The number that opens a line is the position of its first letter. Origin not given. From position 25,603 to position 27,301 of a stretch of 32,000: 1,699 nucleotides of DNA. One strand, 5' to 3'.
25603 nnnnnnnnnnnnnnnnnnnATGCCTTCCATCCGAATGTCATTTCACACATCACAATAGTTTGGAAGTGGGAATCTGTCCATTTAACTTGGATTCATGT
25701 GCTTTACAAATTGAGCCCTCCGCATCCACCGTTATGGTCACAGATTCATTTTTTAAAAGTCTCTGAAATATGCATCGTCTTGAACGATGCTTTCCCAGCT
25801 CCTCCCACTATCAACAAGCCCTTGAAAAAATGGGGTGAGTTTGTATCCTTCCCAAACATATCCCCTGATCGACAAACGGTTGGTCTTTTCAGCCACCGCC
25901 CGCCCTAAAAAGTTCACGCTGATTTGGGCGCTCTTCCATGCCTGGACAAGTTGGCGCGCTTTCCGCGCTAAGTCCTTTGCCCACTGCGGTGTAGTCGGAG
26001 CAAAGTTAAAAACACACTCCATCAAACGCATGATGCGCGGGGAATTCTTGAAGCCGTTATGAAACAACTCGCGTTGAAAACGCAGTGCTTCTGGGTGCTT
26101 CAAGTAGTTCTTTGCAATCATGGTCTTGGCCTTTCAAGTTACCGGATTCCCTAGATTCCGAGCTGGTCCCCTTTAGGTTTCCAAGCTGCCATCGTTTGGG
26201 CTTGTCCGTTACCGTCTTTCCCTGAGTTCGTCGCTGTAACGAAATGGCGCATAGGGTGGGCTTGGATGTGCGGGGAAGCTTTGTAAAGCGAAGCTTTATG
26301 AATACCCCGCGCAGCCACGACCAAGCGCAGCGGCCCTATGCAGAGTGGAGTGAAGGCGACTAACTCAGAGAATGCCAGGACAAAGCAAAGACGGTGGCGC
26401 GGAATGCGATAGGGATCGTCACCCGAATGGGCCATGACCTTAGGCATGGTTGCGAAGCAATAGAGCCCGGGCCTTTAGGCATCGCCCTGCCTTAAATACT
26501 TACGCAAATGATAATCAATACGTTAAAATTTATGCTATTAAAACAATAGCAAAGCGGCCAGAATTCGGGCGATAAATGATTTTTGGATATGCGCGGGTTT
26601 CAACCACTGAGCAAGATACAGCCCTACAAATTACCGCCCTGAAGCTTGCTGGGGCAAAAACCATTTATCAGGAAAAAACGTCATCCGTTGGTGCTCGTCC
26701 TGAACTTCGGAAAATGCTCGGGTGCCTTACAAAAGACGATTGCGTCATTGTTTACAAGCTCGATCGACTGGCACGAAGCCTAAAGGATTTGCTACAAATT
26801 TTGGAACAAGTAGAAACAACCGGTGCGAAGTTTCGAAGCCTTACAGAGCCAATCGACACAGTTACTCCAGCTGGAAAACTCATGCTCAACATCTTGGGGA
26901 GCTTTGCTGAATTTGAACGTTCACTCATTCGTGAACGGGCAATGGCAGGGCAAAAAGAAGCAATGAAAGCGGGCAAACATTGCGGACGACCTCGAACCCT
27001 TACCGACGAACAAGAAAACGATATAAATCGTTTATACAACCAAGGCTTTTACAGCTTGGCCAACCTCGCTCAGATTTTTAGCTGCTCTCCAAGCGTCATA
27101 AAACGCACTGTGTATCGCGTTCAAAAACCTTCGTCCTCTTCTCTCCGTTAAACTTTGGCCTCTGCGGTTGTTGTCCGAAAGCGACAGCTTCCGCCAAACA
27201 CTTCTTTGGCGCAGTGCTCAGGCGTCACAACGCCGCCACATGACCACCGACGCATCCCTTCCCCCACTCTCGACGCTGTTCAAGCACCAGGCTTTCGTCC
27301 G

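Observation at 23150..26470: AT-rich block of orphan genes inside the filamentous prophage: candidate undescribed phage-borne system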

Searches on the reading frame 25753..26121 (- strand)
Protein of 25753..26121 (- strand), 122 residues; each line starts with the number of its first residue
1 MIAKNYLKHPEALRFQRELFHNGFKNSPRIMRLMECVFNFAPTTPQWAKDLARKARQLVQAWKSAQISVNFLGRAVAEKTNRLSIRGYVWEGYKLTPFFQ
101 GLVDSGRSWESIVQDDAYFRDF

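Call 6: search_protein_families(library=pfam, proteins=[window:25753-26121:-], max_evalue=1)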
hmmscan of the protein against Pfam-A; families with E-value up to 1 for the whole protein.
window:25753-26121:- (122 aa): 1 family
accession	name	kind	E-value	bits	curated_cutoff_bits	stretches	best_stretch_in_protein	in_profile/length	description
PF07899.16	Frigida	-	0.023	14.5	25.7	1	30-65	81-117/289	Frigida-like protein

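Call 7: search_protein_families(library=phrogs, proteins=[window:25753-26121:-], max_evalue=1)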
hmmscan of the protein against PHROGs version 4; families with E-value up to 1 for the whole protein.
window:25753-26121:- (122 aa): 2 families
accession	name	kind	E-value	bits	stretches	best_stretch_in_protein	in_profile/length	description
phrog_4041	-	unknown function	0.27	12.6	1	32-82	10-57/108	-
phrog_21318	-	unknown function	0.37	12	1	19-52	59-90/99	-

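Call 8: search_protein_families(library=padloc, proteins=[window:25753-26121:-], max_evalue=1)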
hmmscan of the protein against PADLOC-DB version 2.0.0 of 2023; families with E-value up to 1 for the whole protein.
window:25753-26121:- (122 aa): 0 families

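Call 28: find_homologous_proteins(query=window:25753-26121:-, max_evalue=0.01)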
Query window:25753-26121:- (122 aa): 145 proteins with E <= 0.01 among 146 candidates; the best 120 are listed.
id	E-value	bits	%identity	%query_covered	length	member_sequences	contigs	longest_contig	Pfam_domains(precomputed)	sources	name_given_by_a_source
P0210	3.0e-71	255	93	99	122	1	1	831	-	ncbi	-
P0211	5.6e-71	254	93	100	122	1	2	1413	-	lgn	-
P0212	3.9e-66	239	88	99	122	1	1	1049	-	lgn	-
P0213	6.0e-58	212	89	87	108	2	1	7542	-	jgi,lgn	jgi:hypothetical protein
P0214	1.5e-56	208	90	85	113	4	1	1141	-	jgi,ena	jgi:hypothetical protein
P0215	6.0e-42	160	65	99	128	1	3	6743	-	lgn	-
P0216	3.2e-40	155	69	87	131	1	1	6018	PF00816.28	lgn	-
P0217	9.5e-39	150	69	87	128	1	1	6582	PF00816.28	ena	-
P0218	6.2e-38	147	64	97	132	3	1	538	PF00816.28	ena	-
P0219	6.7e-38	147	67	91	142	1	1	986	PF00816.28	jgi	jgi:hypothetical protein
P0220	6.4e-37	144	64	91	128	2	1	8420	PF00816.28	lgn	-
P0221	2.4e-36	142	64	87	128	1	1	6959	PF00816.28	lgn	-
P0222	4.0e-36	142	60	98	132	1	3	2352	PF00816.28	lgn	-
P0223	5.9e-36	141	90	58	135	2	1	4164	-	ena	-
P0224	6.4e-36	141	61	98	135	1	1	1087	PF00816.28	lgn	-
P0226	3.8e-35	138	62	90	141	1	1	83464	PF00816.28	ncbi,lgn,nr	ncbi:MAG: hypothetical protein EAZ11_06690 [Curvibacter sp.]|nr:MAG: hypothetical protein EAZ11_0669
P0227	6.4e-35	138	62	90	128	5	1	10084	PF00816.28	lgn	-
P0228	1.4e-34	137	62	90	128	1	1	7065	PF00816.28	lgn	-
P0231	1.5e-33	133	61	87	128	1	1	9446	PF00816.28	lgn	-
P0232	1.6e-33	133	65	80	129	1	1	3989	PF00816.28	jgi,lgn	jgi:hypothetical protein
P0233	3.3e-33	132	80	61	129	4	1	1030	PF00816.28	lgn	-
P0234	3.4e-33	132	58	90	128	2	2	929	PF00816.28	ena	-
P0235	3.6e-33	132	56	94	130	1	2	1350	PF00816.28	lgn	-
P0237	6.8e-33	131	60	89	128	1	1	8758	PF00816.28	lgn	-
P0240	7.9e-28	115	54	89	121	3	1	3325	PF00816.28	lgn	-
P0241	1.8e-27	114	49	98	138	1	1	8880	PF00816.28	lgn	-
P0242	2.9e-27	113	53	87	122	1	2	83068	PF00816.28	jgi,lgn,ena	-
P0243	3.2e-27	113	68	58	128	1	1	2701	PF00816.28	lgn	-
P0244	3.5e-26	110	54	80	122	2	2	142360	PF00816.28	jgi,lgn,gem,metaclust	metaclust:\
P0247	7.5e-26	108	47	96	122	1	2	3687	PF00816.28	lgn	-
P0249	3.0e-25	107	47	91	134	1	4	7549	PF00816.28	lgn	-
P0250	3.4e-24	103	48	91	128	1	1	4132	PF00816.28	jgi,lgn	-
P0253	1.7e-23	101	45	90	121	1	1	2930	PF00816.28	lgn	-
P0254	2.0e-23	101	62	61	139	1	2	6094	PF00816.28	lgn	-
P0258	1.1e-22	98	48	89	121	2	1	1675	PF00816.28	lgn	-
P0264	1.4e-21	95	50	91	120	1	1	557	PF00816.28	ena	-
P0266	2.9e-21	94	46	89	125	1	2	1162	PF00816.28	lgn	-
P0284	8.9e-20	89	56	59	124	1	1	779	PF00816.28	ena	-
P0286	9.4e-20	89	81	39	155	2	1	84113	-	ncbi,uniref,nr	ncbi:MAG: hypothetical protein Q8R06_17380 [Polaromonas sp.]|uniref:hypothetical protein n=1 Tax=Pol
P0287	1.7e-19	88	46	93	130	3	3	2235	PF00816.28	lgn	-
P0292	4.5e-19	87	62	54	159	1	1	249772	-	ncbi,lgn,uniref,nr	ncbi:MAG: hypothetical protein Q7T10_01925 [Rhodoferax sp.]|uniref:hypothetical protein n=1 Tax=Rhod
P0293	6.7e-19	86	42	80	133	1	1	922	PF00816.28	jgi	-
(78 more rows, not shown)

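Call 31: find_encoding_contigs(protein=P0213, flank=10000, max_places=3)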
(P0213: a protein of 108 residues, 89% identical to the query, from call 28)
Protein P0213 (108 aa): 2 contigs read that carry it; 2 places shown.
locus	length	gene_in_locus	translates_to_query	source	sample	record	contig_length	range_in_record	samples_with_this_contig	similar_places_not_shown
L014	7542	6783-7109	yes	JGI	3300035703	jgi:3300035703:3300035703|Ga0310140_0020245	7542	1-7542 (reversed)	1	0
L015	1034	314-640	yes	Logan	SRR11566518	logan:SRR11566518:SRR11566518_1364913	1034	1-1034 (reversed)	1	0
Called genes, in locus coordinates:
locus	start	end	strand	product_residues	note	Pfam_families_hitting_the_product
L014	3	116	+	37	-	?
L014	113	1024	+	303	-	PF00481:PP2C (weak), PF13672:PP2C_2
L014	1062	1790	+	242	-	PF01138:RNase_PH, PF03725:RNase_PH_C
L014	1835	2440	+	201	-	PF01725:Ham1p_like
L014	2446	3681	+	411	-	PF04055:Radical_SAM, PF06969:HemN_C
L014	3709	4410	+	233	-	PF00571:CBS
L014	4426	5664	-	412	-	PF05977:MFS_3, PF07690:MFS_1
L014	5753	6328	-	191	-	PF00239:Resolvase, PF02796:HTH_7 (weak)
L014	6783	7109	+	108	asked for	-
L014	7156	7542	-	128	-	?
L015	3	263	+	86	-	?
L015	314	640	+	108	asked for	-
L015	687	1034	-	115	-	?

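Call 32: find_encoding_contigs(protein=P0227, flank=10000, max_places=3)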
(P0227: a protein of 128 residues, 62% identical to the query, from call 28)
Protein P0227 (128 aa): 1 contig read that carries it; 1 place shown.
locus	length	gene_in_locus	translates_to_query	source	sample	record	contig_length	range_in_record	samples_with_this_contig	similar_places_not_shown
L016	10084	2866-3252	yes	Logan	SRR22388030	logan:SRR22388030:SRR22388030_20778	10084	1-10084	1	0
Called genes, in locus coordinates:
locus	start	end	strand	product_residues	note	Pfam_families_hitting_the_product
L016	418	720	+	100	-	-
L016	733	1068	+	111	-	PF12441:CopG_antitoxin (weak)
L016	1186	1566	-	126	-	-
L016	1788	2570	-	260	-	PF00239:Resolvase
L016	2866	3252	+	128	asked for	PF00816:Histone_HNS (weak)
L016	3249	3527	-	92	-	-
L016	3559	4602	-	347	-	PF05707:Zot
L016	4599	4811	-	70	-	-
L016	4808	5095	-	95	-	PF10734:DUF2523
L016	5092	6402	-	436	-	-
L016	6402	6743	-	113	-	-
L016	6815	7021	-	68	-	PF05356:Phage_Coat_B (weak)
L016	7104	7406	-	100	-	-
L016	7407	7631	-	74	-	-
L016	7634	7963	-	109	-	-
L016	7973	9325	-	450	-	PF02486:Rep_trans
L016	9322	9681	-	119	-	-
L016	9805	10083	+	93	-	?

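Call 33: find_encoding_contigs(protein=P0226, flank=10000, max_places=3)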
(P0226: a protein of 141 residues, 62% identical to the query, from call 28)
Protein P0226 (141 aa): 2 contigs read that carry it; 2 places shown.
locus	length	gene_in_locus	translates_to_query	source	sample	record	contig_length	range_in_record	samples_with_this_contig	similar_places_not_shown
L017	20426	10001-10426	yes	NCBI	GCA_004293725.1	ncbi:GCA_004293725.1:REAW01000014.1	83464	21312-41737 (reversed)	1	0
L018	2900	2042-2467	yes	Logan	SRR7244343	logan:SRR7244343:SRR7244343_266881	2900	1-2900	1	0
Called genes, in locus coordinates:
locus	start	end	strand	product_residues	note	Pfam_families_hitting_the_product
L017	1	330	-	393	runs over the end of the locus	PF00438:S-AdoMet_synt_N, PF02772:S-AdoMet_synt_M, PF02773:S-AdoMet_synt_C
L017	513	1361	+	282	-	PF03279:Lip_A_acyltrans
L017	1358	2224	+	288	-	PF03279:Lip_A_acyltrans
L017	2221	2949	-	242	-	PF03193:RsgA_GTPase (faint), PF01926:MMR_HSR1, PF02421:FeoB_N, PF04548:AIG1 (weak), PF09439:SRPRB (faint)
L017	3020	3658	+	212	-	PF00034:Cytochrom_C, PF13442:Cytochrome_CBB3, PF00034:Cytochrom_C, PF13442:Cytochrome_CBB3 (weak)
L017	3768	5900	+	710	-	PF05140:ResB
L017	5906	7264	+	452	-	PF01578:Cytochrom_C_asm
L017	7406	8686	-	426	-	PF00278:Orn_DAP_Arg_deC, PF02784:Orn_Arg_deC_N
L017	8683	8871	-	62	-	PF13627:LptM_cons (weak)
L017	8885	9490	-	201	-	PF00239:Resolvase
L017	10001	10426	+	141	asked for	PF00816:Histone_HNS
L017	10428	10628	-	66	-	-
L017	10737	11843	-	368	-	PF05707:Zot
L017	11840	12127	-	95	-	PF10734:DUF2523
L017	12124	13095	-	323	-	-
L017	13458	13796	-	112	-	-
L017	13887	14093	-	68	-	PF05356:Phage_Coat_B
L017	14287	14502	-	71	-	-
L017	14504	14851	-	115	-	-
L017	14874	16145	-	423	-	PF02486:Rep_trans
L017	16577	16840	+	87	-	-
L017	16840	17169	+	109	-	PF01491:Frataxin_Cyay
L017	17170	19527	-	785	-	PF00912:Transgly, PF17092:PCB_OB, PF00905:Transpeptidase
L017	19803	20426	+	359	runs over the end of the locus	PF11104:PilM_2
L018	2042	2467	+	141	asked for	PF00816:Histone_HNS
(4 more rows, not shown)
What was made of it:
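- On Phage moron / cargo hotspot: The small ORF and ORF D abut in L016 and L017 (calls 32, 33).
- L016 and L017 have zot, small ORF, D and resolvase with nothing between small ORF and D (calls 32, 33).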

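Call 40: search_protein_families(library=pfam, proteins=[P0216, P0226, P0223, P0286, P0292], max_evalue=0.1)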
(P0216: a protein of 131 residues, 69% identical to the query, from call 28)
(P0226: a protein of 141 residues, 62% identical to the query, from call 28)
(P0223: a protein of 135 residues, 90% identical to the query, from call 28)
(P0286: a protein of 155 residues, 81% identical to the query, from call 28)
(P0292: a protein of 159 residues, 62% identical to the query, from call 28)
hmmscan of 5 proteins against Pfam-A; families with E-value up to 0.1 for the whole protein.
P0216 (131 aa): 2 families
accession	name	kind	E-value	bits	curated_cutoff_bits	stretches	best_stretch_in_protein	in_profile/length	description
PF00816.26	Histone_HNS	-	1.4e-10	41.2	25.6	1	88-117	8-37/38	H-NS histone C-terminal domain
PF08711.16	Med26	-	0.092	13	20.6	0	46-64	33-50/52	TFIIS helical bundle-like domain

P0226 (141 aa): 1 family
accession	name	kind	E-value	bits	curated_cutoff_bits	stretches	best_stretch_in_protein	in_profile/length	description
PF00816.26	Histone_HNS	-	1.3e-09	38.1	25.6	1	85-118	3-38/38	H-NS histone C-terminal domain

P0223 (135 aa): 0 families

P0286 (155 aa): 2 families
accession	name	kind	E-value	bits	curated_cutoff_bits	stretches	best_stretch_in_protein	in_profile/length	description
PF14520.12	HHH_5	-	3.8e-05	24.5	27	1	101-151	6-56/57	Helix-hairpin-helix domain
PF21235.4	UBA_ARI1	-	0.011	15.9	26.9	1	130-148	8-26/41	E3 ubiquitin-protein ligase ARIH1, UBA-like domain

P0292 (159 aa): 0 families
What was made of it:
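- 25753..26121 (-): ORF D: core phage gene, not cargo. It has a highly conserved 70-aa N-terminal domain and a degenerate H-NS-like C-terminus. Its last 15 codons lie beyond the recombination junction at 25799. At least 145 homologues, many carrying PF00816 (calls 28, 40).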

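Call 52: search_protein_families(library=ncbifam, proteins=[window:25753-26121:-], max_evalue=0.1)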
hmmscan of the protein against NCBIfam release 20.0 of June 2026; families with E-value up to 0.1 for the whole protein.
window:25753-26121:- (122 aa): 0 families

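Call 54: find_related_loci(query=A3, collection=viral_contigs, flank=10000)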
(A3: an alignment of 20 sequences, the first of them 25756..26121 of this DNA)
Query A3 (122 aa) in viral_contigs; peptide patterns used: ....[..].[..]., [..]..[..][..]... (x = any residue, [..] = any of these).
36 stretches matched a pattern; 9 encode a relative of the query (tblastn E <= 1e-3); 9 distinct loci.
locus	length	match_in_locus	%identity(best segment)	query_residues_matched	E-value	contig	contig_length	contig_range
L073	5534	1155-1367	89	1-71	3e-42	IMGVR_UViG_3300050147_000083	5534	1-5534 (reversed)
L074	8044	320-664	63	1-111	7e-41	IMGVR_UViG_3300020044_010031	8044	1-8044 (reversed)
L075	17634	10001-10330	53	1-106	2e-34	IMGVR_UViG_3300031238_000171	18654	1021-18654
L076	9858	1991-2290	54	1-97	2e-32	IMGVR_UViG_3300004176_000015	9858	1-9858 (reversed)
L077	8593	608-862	56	1-85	1e-32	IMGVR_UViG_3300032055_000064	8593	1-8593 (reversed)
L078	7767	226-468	53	1-81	1e-26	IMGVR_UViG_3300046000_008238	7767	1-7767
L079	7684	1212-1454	53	1-81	2e-26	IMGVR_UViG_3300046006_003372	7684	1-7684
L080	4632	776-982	57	1-69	5e-24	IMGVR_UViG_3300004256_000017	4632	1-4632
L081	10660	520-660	74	1-47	2e-23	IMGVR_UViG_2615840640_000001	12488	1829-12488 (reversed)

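Call 65: find_related_loci(query=A3, collection=metagenome_contigs, flank=10000)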
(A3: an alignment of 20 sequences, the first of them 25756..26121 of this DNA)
Query A3 (122 aa) in metagenome_contigs; peptide patterns used: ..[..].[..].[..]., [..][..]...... (x = any residue, [..] = any of these).
198 stretches matched a pattern; 17 encode a relative of the query (tblastn E <= 1e-3); 17 distinct loci.
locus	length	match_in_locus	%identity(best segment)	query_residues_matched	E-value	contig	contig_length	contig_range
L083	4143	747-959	85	1-71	3e-39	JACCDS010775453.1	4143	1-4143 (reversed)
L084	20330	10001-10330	53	1-106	3e-34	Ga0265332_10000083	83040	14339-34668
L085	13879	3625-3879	56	1-85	2e-32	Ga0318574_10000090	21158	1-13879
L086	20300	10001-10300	54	1-97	4e-32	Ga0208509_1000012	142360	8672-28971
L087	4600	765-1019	56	1-85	2e-32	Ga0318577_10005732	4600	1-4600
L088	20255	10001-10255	56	1-85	2e-32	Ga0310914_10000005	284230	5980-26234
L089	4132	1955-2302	48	1-111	6e-31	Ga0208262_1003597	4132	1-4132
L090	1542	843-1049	61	1-69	9e-26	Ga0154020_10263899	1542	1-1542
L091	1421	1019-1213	62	1-65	3e-24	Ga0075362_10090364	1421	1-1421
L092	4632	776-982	57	1-69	9e-24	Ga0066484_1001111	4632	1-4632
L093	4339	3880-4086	57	1-69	9e-24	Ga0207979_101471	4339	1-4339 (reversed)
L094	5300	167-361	55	1-65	9e-22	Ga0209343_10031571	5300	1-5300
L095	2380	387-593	57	1-69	3e-20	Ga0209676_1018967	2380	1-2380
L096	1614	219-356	68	1-47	6e-19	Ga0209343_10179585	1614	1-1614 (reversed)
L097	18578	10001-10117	72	1-39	1e-17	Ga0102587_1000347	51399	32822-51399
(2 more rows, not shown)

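Call 74: search_protein_families(library=pfam, proteins=[L088:10287-11000:+, L088:11016-11651:+, L095:625-1710:+, L095:1732-2136:-], max_evalue=0.01)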
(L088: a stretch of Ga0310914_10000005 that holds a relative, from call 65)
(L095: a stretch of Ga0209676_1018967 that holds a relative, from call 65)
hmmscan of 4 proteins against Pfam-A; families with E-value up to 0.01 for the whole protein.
L088:10287-11000:+ (237 aa): 0 families

L088:11016-11651:+ (211 aa): 1 family
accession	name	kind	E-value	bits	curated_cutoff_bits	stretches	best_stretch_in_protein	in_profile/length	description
PF06037.17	DUF922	-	5.8e-27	95.1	27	1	60-204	2-153/153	Bacterial protein of unknown function (DUF922)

L095:625-1710:+ (361 aa): 2 families
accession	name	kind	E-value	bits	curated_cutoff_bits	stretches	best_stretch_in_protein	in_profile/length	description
PF02195.25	ParB_N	-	1e-22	80.4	26.3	1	34-108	20-95/95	ParB N-terminal domain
PF01022.26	HTH_5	-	1.2e-05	25.6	22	1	121-150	8-37/47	Bacterial regulatory protein, arsR family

L095:1732-2136:- (134 aa): 0 families

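Call 75: search_dna_similar(query=window:25753-26121:-, collection=phages, mode=protein, max_evalue=0.001, max_rows=15)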
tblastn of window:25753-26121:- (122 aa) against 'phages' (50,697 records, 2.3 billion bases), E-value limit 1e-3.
No match.

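Call 82: search_solved_structures(query=A3, max_evalue=1)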
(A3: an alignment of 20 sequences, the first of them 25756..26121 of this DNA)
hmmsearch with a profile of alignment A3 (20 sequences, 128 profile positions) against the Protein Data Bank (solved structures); distinct sequences matched with E-value up to 1: 1.
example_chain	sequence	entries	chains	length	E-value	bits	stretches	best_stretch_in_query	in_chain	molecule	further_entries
2lev_A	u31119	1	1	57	0.0012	22.5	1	81-121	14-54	Ler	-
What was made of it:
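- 25753..26121 (-): The family profile hits the DNA-binding domain of Ler, 2lev, at E 1e-3 (call 82).
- On H-NS family (ORF D): The family profile hits Ler 2lev at E 1e-3 (call 82). The PF00816 matches in the relatives cover only C-terminal residues (85-118), and neither ORF D nor those relatives has any Pfam or PDB match to the N-terminal 70 residues (calls 6, 40, 82).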

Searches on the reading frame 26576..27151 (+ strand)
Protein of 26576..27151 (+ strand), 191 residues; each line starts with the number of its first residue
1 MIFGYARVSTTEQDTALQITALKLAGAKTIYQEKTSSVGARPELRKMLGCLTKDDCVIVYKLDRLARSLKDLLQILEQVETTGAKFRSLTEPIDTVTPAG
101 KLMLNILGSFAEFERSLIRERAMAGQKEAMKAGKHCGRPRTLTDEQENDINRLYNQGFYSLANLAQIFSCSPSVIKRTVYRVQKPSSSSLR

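Call 6: search_protein_families(library=pfam, proteins=[window:26576-27151:+], max_evalue=1)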
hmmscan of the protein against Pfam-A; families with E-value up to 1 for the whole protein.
window:26576-27151:+ (191 aa): 7 families
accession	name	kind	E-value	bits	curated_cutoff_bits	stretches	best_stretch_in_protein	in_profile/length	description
PF00239.26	Resolvase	-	3.8e-41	141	23.3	1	2-134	1-144/145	Resolvase, N terminal domain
PF02796.21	HTH_7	-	2.1e-07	31.4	23.8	1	137-182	1-41/45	Helix-turn-helix domain of resolvase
PF13936.12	HTH_38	-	1.9e-05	24.7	27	1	140-179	3-41/44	Helix-turn-helix domain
PF13565.12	HTH_32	-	0.023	15.7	33.7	1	124-181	11-71/73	Homeodomain-like domain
PF01380.27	SIS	-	0.096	12.9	25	1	32-90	31-87/131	SIS domain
PF11198.13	DUF2857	-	0.1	12.7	36.8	1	123-156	102-135/174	Protein of unknown function (DUF2857)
PF22688.2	Hda_lid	-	0.16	12.4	27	1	55-82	21-48/65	Hda, lid domain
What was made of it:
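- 26576..27151 (+): Small serine recombinase (resolvase/invertase type), the prophage integrase. Pfam Resolvase at 4e-41 plus HTH_7 (call 6).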

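Call 7: search_protein_families(library=phrogs, proteins=[window:26576-27151:+], max_evalue=1)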
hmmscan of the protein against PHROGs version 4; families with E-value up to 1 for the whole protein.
window:26576-27151:+ (191 aa): 8 families
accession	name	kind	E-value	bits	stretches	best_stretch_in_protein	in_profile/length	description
phrog_125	-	DNA, RNA and nucleotide metabolism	5.7e-59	200.7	1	1-184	21-205/254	DNA invertase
phrog_95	-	integration and excision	3.4e-30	106.2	1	4-138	92-242/651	integrase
phrog_8275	-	DNA, RNA and nucleotide metabolism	6.1e-12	46.2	1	1-48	1-49/51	DNA invertase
phrog_323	-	transcription regulation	0.0048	17.5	1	62-184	32-137/319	transcriptional regulator, D5-like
phrog_6620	-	integration and excision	0.031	14.9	1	3-76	59-142/201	transposase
phrog_517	-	DNA, RNA and nucleotide metabolism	0.032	16.1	1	121-182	66-125/128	HTH DNA binding protein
phrog_5735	-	unknown function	0.14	13.3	1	128-177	37-82/88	-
phrog_20467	-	DNA, RNA and nucleotide metabolism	0.28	12.1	1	138-183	59-103/112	HNH endonuclease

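Call 8: search_protein_families(library=padloc, proteins=[window:26576-27151:+], max_evalue=1)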
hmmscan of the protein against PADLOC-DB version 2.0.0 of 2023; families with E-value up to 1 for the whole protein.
window:26576-27151:+ (191 aa): 0 families
